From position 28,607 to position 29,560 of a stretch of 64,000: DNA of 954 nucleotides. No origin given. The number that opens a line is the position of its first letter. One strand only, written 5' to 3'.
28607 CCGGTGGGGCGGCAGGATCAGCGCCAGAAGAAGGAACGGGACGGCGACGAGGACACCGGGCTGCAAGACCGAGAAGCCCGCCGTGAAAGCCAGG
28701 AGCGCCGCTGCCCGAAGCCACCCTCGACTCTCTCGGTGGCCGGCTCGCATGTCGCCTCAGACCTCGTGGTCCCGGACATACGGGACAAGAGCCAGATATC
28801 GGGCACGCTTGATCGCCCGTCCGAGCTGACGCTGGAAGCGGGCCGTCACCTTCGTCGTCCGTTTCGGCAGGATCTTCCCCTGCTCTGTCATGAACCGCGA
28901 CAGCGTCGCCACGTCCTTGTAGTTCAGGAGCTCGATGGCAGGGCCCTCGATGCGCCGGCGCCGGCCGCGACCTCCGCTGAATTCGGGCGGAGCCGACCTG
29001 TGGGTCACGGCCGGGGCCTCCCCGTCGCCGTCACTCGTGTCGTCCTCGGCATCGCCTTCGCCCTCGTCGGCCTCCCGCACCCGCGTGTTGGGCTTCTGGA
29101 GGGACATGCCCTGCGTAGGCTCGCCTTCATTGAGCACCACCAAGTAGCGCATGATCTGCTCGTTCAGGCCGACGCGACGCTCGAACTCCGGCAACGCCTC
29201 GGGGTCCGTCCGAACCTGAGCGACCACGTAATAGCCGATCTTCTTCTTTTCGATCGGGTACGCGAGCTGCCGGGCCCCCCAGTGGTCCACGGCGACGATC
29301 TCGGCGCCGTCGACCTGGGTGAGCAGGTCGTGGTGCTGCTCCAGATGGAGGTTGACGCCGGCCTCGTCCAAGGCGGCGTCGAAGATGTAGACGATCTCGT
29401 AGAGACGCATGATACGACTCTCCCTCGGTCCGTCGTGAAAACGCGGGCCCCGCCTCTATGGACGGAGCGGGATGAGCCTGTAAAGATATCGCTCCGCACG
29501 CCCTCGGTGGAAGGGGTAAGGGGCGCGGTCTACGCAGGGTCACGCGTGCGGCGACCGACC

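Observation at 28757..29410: In-frame fusion of ribosomal proteins S6 and S18 in a single 217-codon gene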

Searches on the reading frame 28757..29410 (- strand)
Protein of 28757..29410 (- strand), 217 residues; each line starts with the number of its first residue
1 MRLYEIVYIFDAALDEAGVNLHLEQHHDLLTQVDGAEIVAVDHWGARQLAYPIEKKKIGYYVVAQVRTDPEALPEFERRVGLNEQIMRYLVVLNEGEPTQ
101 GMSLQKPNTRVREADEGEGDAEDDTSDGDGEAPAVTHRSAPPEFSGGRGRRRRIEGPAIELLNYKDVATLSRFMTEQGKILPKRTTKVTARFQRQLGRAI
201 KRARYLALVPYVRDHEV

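Call 3: search_protein_families(library=pfam, proteins=[window:28757-29410:-], max_evalue=0.01)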
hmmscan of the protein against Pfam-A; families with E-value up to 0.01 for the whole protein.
window:28757-29410:- (217 aa): 2 families
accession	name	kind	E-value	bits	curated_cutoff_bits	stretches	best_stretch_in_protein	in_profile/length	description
PF01250.22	Ribosomal_S6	-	2.5e-23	82.5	27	1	4-92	2-89/90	Ribosomal protein S6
PF01084.26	Ribosomal_S18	-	1.3e-20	73.7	21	1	162-208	5-51/52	Ribosomal protein S18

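Call 4: search_protein_families(library=ncbifam, proteins=[window:28757-29410:-], max_evalue=0.01)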
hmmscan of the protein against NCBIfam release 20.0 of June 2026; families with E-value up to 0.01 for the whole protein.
window:28757-29410:- (217 aa): 2 families
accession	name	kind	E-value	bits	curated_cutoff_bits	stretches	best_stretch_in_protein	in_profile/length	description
TIGR00165.1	S18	equivalog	4.8e-22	78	38.75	1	159-214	15-70/70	30S ribosomal protein S18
TIGR00166.1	S6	equivalog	1.7e-21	76.3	42.9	1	1-93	1-92/95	30S ribosomal protein S6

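Call 5: find_homologous_proteins(query=window:28757-29410:-, max_evalue=0.00001)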
Query window:28757-29410:- (217 aa): 1810 proteins with E <= 0.00001 among 2645 candidates; the best 120 are listed.
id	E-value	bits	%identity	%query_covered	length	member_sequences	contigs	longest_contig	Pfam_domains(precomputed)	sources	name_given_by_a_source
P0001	9.5e-137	472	99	100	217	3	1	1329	PF01084.27,PF01250.23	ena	-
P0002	8.3e-121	420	88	100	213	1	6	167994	PF01084.27,PF01250.23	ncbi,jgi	jgi:small subunit ribosomal protein S6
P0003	1.7e-112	392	84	100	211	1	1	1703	PF01084.27,PF01250.23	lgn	-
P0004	5.1e-96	339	73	100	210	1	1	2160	PF01084.27,PF01250.23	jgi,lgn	jgi:small subunit ribosomal protein S6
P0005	6.7e-96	338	74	100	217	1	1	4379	PF01084.27,PF01250.23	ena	-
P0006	2.1e-95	337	74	100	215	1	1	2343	PF01084.27,PF01250.23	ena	-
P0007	1.5e-93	331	71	100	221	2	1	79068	PF01084.27,PF01250.23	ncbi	-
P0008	2.1e-92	327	70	100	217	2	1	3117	PF01084.27,PF01250.23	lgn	-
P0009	1.3e-90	321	67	100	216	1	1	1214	PF01084.27,PF01250.23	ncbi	-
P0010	1.5e-90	321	68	100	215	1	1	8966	PF01084.27,PF01250.23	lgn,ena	-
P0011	1.5e-90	321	69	100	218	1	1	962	PF01084.27,PF01250.23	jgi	jgi:small subunit ribosomal protein S6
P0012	2.1e-90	320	69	100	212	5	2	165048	PF01084.27,PF01250.23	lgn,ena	-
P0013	6.3e-90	319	68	100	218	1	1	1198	PF01084.27,PF01250.23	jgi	-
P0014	8.5e-90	318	68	100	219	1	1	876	PF01084.27,PF01250.23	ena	-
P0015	1.3e-89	318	69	100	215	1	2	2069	PF01084.27,PF01250.23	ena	-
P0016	1.6e-89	317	68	100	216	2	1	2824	PF01084.27,PF01250.23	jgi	-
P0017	2.6e-89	317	67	100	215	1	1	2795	PF01084.27,PF01250.23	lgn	-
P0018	2.7e-89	317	67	100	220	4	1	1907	PF01084.27,PF01250.23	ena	-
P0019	3.1e-89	316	67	100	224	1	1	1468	PF01084.27,PF01250.23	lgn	-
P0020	3.5e-89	316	66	100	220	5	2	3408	PF01084.27,PF01250.23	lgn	-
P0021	3.5e-89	316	68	100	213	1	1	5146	PF01084.27,PF01250.23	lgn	-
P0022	3.5e-89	316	68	100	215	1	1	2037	PF01084.27,PF01250.23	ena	-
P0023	3.6e-89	316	66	100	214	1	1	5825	PF01084.27,PF01250.23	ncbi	-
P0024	3.7e-89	316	68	100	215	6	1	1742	PF01084.27,PF01250.23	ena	-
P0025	4.0e-89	316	66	100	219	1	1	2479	PF01084.27,PF01250.23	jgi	jgi:small subunit ribosomal protein S6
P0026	4.7e-89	316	67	100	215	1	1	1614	PF01084.27,PF01250.23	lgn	-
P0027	4.9e-89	316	68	100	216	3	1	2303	PF01084.27,PF01250.23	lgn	-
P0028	6.7e-89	315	65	100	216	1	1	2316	PF01084.27,PF01250.23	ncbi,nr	ncbi:MAG: 30S ribosomal protein S6 [Gemmatimonadetes bacterium]|nr:30S ribosomal protein S6 [Gemmati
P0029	7.2e-89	315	67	100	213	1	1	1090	PF01084.27,PF01250.23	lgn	-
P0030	9.3e-89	315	67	100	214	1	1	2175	PF01084.27,PF01250.23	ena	-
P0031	2.3e-88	314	66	100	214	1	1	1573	PF01084.27,PF01250.23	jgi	-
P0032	2.7e-88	313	66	100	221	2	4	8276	PF01084.27,PF01250.23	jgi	-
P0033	2.7e-88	313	68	100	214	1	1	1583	PF01084.27,PF01250.23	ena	-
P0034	2.8e-88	313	64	100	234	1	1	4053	PF01084.27,PF01250.23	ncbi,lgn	-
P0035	3.9e-88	313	68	100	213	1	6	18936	PF01084.27,PF01250.23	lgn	-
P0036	4.0e-88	313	65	100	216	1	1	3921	PF01084.27,PF01250.23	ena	-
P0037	4.1e-88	313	65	100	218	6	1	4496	PF01084.27,PF01250.23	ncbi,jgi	jgi:small subunit ribosomal protein S6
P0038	4.2e-88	313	65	100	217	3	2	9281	PF01084.27,PF01250.23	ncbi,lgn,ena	-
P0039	4.3e-88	313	67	100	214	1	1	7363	PF01084.27,PF01250.23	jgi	jgi:small subunit ribosomal protein S6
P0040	6.5e-88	312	65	100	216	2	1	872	PF01084.27,PF01250.23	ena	-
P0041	7.3e-88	312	67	100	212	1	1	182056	PF01084.27,PF01250.23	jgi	-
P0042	7.8e-88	312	67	100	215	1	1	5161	PF01084.27,PF01250.23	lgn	-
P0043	8.3e-88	312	63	100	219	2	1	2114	PF01084.27,PF01250.23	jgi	jgi:small subunit ribosomal protein S6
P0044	9.8e-88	312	63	100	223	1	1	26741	PF01084.27,PF01250.23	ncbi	-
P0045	1.1e-87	311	65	100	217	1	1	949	PF01084.27,PF01250.23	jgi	jgi:small subunit ribosomal protein S6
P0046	1.1e-87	311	67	100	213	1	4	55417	PF01084.27,PF01250.23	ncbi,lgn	-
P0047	1.2e-87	311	68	100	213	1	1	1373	PF01084.27,PF01250.23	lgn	-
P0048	1.4e-87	311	67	100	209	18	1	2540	PF01084.27,PF01250.23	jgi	jgi:small subunit ribosomal protein S6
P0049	1.5e-87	311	68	100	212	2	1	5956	PF01084.27,PF01250.23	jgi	jgi:small subunit ribosomal protein S6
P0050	1.5e-87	311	67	100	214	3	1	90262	PF01084.27,PF01250.23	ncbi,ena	-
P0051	1.6e-87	311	66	100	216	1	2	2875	PF01084.27,PF01250.23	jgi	jgi:small subunit ribosomal protein S6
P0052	1.6e-87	311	67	100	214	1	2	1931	PF01084.27,PF01250.23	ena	-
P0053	1.8e-87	311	67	100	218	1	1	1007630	PF01084.27,PF01250.23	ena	-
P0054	2.2e-87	310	68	100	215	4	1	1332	PF01084.27,PF01250.23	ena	-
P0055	2.8e-87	310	65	99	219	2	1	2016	PF01084.27,PF01250.23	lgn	-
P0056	2.9e-87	310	68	100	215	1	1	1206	PF01084.27,PF01250.23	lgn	-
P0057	3.2e-87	310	66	100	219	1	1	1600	PF01084.27,PF01250.23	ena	-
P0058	3.2e-87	310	66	100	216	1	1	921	PF01084.27,PF01250.23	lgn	-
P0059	3.5e-87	310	65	100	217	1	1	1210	PF01084.27,PF01250.23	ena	-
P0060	3.6e-87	310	66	100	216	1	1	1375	PF01084.27,PF01250.23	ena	-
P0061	3.7e-87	310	67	100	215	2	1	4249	PF01084.27,PF01250.23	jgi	-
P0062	3.9e-87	310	65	100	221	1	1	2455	PF01084.27,PF01250.23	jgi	jgi:small subunit ribosomal protein S6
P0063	4.0e-87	310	66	100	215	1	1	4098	PF01084.27,PF01250.23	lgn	-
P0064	4.1e-87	310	67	100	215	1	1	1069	PF01084.27,PF01250.23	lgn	-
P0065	5.6e-87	309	66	100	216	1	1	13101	PF01084.27,PF01250.23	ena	-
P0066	6.5e-87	309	65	100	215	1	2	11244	PF01084.27,PF01250.23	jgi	jgi:small subunit ribosomal protein S6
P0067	6.8e-87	309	67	100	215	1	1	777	PF01084.27,PF01250.23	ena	-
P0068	7.9e-87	309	64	100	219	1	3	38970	PF01084.27,PF01250.23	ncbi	ncbi:30S ribosomal protein S6 [Gemmatimonadota bacterium]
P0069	9.0e-87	308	65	100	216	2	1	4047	PF01084.27,PF01250.23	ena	-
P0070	9.3e-87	308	65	100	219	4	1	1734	PF01084.27,PF01250.23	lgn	-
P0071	1.0e-86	308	66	100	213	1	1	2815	PF01084.27,PF01250.23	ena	-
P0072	1.0e-86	308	67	100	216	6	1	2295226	PF01084.27,PF01250.23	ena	-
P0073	1.0e-86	308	67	100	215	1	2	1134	PF01084.27,PF01250.23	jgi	-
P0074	1.1e-86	308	67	100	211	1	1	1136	PF01084.27,PF01250.23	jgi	jgi:small subunit ribosomal protein S6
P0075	1.1e-86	308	66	100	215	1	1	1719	PF01084.27,PF01250.23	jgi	-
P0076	1.1e-86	308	68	100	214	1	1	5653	PF01084.27,PF01250.23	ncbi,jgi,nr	ncbi:MAG: 30S ribosomal protein S6 [Gemmatimonadetes bacterium]|nr:MAG: 30S ribosomal protein S6 [Ge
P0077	1.2e-86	308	62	100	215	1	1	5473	PF01084.27,PF01250.23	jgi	jgi:small subunit ribosomal protein S6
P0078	1.3e-86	308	67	100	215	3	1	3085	PF01084.27,PF01250.23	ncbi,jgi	jgi:small subunit ribosomal protein S6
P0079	1.5e-86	308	68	100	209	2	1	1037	PF01084.27,PF01250.23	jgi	jgi:small subunit ribosomal protein S6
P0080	1.5e-86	308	66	100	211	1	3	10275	PF01084.27,PF01250.23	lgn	-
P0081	1.6e-86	308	67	100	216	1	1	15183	PF01084.27,PF01250.23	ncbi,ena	-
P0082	1.7e-86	308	66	100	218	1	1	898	PF01084.27,PF01250.23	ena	-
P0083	1.7e-86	307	61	100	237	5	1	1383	PF01084.27,PF01250.23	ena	-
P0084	2.1e-86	307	63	99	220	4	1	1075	PF01084.27,PF01250.23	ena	-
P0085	2.6e-86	307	64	100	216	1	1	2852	PF01084.27,PF01250.23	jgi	jgi:small subunit ribosomal protein S6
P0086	2.8e-86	307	67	100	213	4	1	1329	PF01084.27,PF01250.23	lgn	-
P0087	3.0e-86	307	62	100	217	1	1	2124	PF01084.27,PF01250.23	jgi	jgi:small subunit ribosomal protein S6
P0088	3.1e-86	307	64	100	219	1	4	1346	PF01084.27,PF01250.23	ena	-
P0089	3.4e-86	307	65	100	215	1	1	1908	PF01084.27,PF01250.23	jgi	jgi:small subunit ribosomal protein S6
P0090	3.4e-86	307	65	100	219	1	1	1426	PF01084.27,PF01250.23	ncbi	-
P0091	3.5e-86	306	62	100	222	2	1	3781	PF01084.27,PF01250.23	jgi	jgi:small subunit ribosomal protein S6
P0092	4.2e-86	306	65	100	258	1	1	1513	PF01084.27,PF01250.23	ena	-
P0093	5.3e-86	306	62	100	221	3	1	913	PF01084.27,PF01250.23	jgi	-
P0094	5.4e-86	306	65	100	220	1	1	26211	PF01084.27,PF01250.23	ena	-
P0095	5.4e-86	306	66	100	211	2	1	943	PF01084.27,PF01250.23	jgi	jgi:small subunit ribosomal protein S6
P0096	5.6e-86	306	65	100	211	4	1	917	PF01084.27,PF01250.23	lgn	-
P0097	5.8e-86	306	68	100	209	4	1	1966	PF01084.27,PF01250.23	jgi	jgi:small subunit ribosomal protein S6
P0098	6.6e-86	306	64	100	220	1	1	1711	PF01084.27,PF01250.23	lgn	-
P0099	6.6e-86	306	65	100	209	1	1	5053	PF01084.27,PF01250.23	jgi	jgi:small subunit ribosomal protein S6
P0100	7.1e-86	305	66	100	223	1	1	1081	PF01084.27,PF01250.23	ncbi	-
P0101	7.5e-86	305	65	100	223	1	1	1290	PF01084.27,PF01250.23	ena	-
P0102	7.5e-86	305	65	100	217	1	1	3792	PF01084.27,PF01250.23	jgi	jgi:small subunit ribosomal protein S6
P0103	7.7e-86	305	67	100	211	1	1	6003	PF01084.27,PF01250.23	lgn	-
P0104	8.3e-86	305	66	100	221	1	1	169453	PF01084.27,PF01250.23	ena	-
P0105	8.8e-86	305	65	100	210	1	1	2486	PF01084.27,PF01250.23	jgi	jgi:small subunit ribosomal protein S6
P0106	9.6e-86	305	65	100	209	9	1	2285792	PF01084.27,PF01250.23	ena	-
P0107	9.6e-86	305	67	100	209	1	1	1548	PF01084.27,PF01250.23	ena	-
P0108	1.1e-85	305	65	100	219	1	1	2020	PF01084.27,PF01250.23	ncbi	-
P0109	1.1e-85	305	64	100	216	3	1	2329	PF01084.27,PF01250.23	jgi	jgi:small subunit ribosomal protein S6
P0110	1.1e-85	305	63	100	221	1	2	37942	PF01084.27,PF01250.23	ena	-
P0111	1.2e-85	305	66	100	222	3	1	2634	PF01084.27,PF01250.23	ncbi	-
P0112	1.2e-85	305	65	100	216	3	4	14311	PF01084.27,PF01250.23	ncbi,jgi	jgi:small subunit ribosomal protein S6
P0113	1.2e-85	305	65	100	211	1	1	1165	PF01084.27,PF01250.23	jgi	jgi:small subunit ribosomal protein S6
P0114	1.2e-85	305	65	100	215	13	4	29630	PF01084.27,PF01250.23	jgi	jgi:small subunit ribosomal protein S6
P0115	1.2e-85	305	65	100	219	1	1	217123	PF01084.27,PF01250.23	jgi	-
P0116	1.3e-85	305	67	100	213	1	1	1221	PF01084.27,PF01250.23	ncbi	-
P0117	1.3e-85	305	66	100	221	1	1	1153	PF01084.27,PF01250.23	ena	-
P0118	1.4e-85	305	64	100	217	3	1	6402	PF01084.27,PF01250.23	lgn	-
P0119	1.6e-85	304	65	100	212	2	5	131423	PF01084.27,PF01250.23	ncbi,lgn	-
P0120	2.0e-85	304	65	100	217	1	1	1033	PF01084.27,PF01250.23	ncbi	-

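Call 7: find_related_loci(query=window:28757-29410:-, collection=genome_contigs, flank=4000)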
Query window:28757-29410:- (217 aa) in genome_contigs; peptide patterns used: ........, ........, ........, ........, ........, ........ (x = any residue, [..] = any of these).
600 stretches matched a pattern (row limit reached: there are more); 111 encode a relative of the query (tblastn E <= 1e-3); the best 80 are kept; 80 distinct loci.
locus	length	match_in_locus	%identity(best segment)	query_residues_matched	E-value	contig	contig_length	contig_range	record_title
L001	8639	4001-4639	88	1-217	5e-115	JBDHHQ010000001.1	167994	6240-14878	MAG: Gemmatimonadota bacterium isolate M8-62_Bin_229 M8-62_Bin_229_scaffold_50, whole genome shotgun sequence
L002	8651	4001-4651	67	1-217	1e-84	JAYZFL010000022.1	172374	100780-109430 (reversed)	MAG: Gemmatimonadota bacterium isolate XB_MAG165 DB_MAG165_0022, whole genome shotgun sequence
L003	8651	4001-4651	64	1-217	8e-82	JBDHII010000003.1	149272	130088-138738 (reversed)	MAG: Gemmatimonadota bacterium isolate BHB10-2_Bin_169 BHB10-2_Bin_169_scaffold_236, whole genome shotgun sequence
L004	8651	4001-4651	65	1-217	6e-81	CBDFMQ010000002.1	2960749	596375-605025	MAG: Longimicrobiales bacterium isolate 46febe96-b3b4-4271-9ea5-aa9cab44c421 genome assembly, contig: contig_2, whole ge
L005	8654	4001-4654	66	1-217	1e-80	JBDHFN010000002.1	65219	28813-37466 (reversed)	MAG: Gemmatimonadota bacterium isolate M8-58_Bin_228 M8-58_Bin_228_scaffold_864, whole genome shotgun sequence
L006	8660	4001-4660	67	1-217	5e-80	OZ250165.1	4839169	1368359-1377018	MAG: Longimicrobiales bacterium isolate 36211dbd-b4a1-46f7-a7f4-81aaf8368965 genome assembly, chromosome: 1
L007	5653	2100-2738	68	1-216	1e-79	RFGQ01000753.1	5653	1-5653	MAG: Gemmatimonadetes bacterium isolate J028 k99_1485544, whole genome shotgun sequence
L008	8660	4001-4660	66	1-217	1e-79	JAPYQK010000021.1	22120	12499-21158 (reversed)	MAG: Longimicrobiales bacterium isolate PW2.metabat2.149 PW2_2825_length_22120_cov_6.658192, whole genome shotgun sequen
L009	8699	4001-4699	60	1-217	3e-79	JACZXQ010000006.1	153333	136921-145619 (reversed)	MAG: Gemmatimonadetes bacterium isolate B23T3L8 B23T3L8_NODE8, whole genome shotgun sequence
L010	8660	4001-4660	67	1-216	1e-78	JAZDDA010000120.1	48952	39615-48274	MAG: Gemmatimonadota bacterium isolate LQ108M_Bin_25 LQ108M_Bin_25_scaffold_121, whole genome shotgun sequence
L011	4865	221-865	64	1-216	9e-79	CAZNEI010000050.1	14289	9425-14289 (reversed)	MAG TPA_asm: uncultured Gemmatimonadaceae bacterium isolate SRP109090_co2_245 genome assembly, contig: NODE_6213_length_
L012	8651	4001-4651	66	1-217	3e-78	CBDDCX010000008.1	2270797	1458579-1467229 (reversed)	MAG: Longimicrobiales bacterium isolate 1ca9a963-9358-4986-a9f1-8c59e70a6eca genome assembly, contig: contig_8, whole ge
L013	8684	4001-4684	60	1-217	1e-77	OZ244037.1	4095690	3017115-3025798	MAG: Longimicrobiales bacterium isolate f1d7cd51-80ea-44bf-852b-8dd3c8245deb genome assembly, chromosome: 1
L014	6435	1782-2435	63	1-216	2e-77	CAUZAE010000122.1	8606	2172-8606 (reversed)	MAG: Gemmatimonadales bacterium UBA6960 isolate CB11b_AW.93 genome assembly, contig: Ga0310124_10005092, whole genome sh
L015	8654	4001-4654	67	1-217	4e-80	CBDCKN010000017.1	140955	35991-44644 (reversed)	MAG: Longimicrobiales bacterium isolate 8988e26c-2f7f-48e4-b527-ea419dca846d genome assembly, contig: contig_17, whole g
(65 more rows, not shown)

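Call 36: search_solved_structures(query=window:28757-29410:-, max_evalue=0.00001, show_alignments=2)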
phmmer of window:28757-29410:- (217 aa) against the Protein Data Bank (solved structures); distinct sequences matched with E-value up to 0.00001: 116 (the best 60 are shown).
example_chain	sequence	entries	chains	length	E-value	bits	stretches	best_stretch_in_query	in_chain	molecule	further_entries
9h90_r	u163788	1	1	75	1e-17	68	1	153-215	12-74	30S ribosomal protein S18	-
10fz_R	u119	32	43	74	2.6e-17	66.7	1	153-215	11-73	Small ribosomal subunit protein bS18 | 30S ribosomal protein S18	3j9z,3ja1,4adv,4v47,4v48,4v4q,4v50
11bq_R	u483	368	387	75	2.8e-17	66.6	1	153-215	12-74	Small ribosomal subunit protein bS18 | 30S ribosomal protein S18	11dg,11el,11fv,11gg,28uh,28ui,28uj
4v4v_AR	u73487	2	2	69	3.1e-17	66.5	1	153-215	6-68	30S ribosomal subunit protein S18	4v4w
7acj_w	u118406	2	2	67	3.7e-17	66.2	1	156-215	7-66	30S ribosomal protein S18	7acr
6c4i_r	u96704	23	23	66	3.9e-17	66.2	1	156-215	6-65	30S ribosomal protein S18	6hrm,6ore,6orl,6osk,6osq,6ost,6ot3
5iqr_w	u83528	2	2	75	4e-17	66.1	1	153-215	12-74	30S ribosomal protein S18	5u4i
8jsg_1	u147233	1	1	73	4.7e-17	65.9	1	153-215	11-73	Small ribosomal subunit protein bS18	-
7otc_r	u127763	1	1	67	6.6e-17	65.4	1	156-215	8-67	30S ribosomal protein S18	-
7nbu_R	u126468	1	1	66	6.8e-17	65.4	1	156-215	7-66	30S ribosomal protein S18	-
23wi_r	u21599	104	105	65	7.1e-17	65.3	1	156-215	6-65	Small ribosomal subunit protein bS18 | 30S ribosomal protein S18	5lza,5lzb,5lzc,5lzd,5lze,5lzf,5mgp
9hig_R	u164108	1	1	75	7.7e-17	65.2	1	152-215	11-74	Small ribosomal subunit protein bS18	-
4v65_AK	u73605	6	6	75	8.7e-17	65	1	157-215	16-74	30S ribosomal protein S18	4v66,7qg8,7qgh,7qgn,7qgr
4v6y_AR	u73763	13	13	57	2.6e-16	63.5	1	162-215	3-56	30S ribosomal protein S18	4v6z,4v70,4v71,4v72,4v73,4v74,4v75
2ykr_R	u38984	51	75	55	3.8e-16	62.9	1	162-215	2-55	30S RIBOSOMAL PROTEIN S18 | Small ribosomal subunit protein bS18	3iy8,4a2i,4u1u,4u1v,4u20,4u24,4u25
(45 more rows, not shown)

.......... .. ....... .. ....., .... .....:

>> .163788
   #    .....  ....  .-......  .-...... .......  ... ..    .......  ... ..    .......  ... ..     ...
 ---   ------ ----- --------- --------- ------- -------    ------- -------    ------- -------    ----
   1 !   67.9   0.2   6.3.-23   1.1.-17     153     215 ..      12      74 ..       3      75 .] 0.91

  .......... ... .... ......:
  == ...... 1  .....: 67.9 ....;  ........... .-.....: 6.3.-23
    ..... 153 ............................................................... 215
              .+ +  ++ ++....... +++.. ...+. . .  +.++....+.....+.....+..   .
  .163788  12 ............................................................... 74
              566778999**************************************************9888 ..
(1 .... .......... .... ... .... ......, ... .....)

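Call 45: predict_structure(alignment_id=A3)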
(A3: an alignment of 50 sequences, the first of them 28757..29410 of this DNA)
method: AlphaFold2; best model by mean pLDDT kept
length: 217 residues; sequences in the alignment: 50
mean_pLDDT: 64.4   pTM: 0.54
mean pLDDT of the five models: 64.4, 60.8, 59.5, 57.8, 56.4
residues with pLDDT >= 90: 8; 70-90: 111; 50-70: 28; < 50: 70
segments of 3 or more residues with pLDDT < 50: 96-150, 154-160, 211-217
pLDDT, mean of each block of 10 residues (from residue 1): 85 86 90 86 76 64 87 87 84 54 30 30 32 34 42 45 67 74 75 77 69 36
secondary structure, 60 per line:
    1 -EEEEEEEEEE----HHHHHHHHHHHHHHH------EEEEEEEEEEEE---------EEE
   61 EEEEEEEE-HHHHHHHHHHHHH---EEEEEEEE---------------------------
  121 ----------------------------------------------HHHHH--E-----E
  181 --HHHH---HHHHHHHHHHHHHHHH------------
elements in order: E2-11 H16-30 E37-48 E58-68 H70-82 E86-93 H167-171 H183-186 H190-205

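Call 50: fold_search(model_id=the predicted structure, library=pdb)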
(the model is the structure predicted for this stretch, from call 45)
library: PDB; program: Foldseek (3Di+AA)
matches with E <= 10: 1377; with E <= 0.001: 119
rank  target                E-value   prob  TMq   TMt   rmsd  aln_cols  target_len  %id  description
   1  8cwo_F                5.6e-09  1.00  0.41  0.89   2.1        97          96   35  Cutibacterium acnes 30S ribosomal subunit with Sarecycline bound, body domain only in the local refined map (released 2023-03-15)
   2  9fy1_f                6.0e-09  1.00  0.39  0.85   2.4        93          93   36  Structure of CliM-stalled Bacillus subtilis 70S ribosome with release factor bound in the A-site (released 2026-01-14)
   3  8rwg_e                7.2e-09  1.00  0.39  0.79   2.1        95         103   33  PAO1 wild-type ribosome, R, reference map (released 2025-02-12)
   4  5o5j_F                9.7e-09  1.00  0.41  0.89   2.0        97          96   37  Structure of the 30S small ribosomal subunit from Mycobacterium smegmatis (released 2017-07-12)
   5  9i5v_b                1.2e-08  1.00  0.40  0.78   2.1        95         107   33  70S P. gingivalis ribosome erm-delta-porN strain (released 2025-08-20)
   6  8buu_f                1.7e-08  1.00  0.38  0.84   2.3        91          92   36  ARE-ABCF VmlR2 bound to a 70S ribosome (released 2023-04-05)
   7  7jil_k                1.8e-08  1.00  0.38  0.75   2.1        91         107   34  70S ribosome Flavobacterium johnsoniae (released 2020-12-02)
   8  8uu4_f                1.8e-08  1.00  0.39  0.84   2.4        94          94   32  Cryo-EM structure of the Listeria innocua 70S ribosome in complex with HPF (structure I-A) (released 2024-02-28)
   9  8uu5_f                2.6e-08  1.00  0.38  0.83   2.4        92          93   33  Cryo-EM structure of the Listeria innocua 70S ribosome (head-swiveled) in complex with pe/E-tRNA (structure I-B) (released 2024-02-28)
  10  9i5x_b                4.2e-08  1.00  0.40  0.84   2.2        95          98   33  Porphyromonas gingivalis 70S ribosome (W83 Strain) (released 2025-08-20)
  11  2j5a                  4.2e-08  1.00  0.39  0.75   4.2       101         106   32  Folding of S6 structures with divergent amino-acid composition: pathway flexibility within partly overlapping foldons (released 2006-10-25)
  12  7nhn_g                4.4e-08  1.00  0.38  0.81   2.4        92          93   33  VgaL, an antibiotic resistance ABCF, in complex with 70S ribosome from Listeria monocytogenes (released 2021-05-05)
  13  2bxj_A                5.7e-08  1.00  0.39  0.80   4.3       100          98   29  Double Mutant of the Ribosomal Protein S6 (released 2005-10-26)
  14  7nhl_g                7.2e-08  1.00  0.37  0.80   2.3        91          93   34  VgaA-LC, an antibiotic resistance ABCF, in complex with 70S ribosome from Staphylococcus aureus (released 2021-05-05)
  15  3j9w_AF               7.7e-08  1.00  0.39  0.82   2.5        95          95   37  Cryo-EM structure of the Bacillus subtilis MifM-stalled ribosome complex (released 2015-04-29)
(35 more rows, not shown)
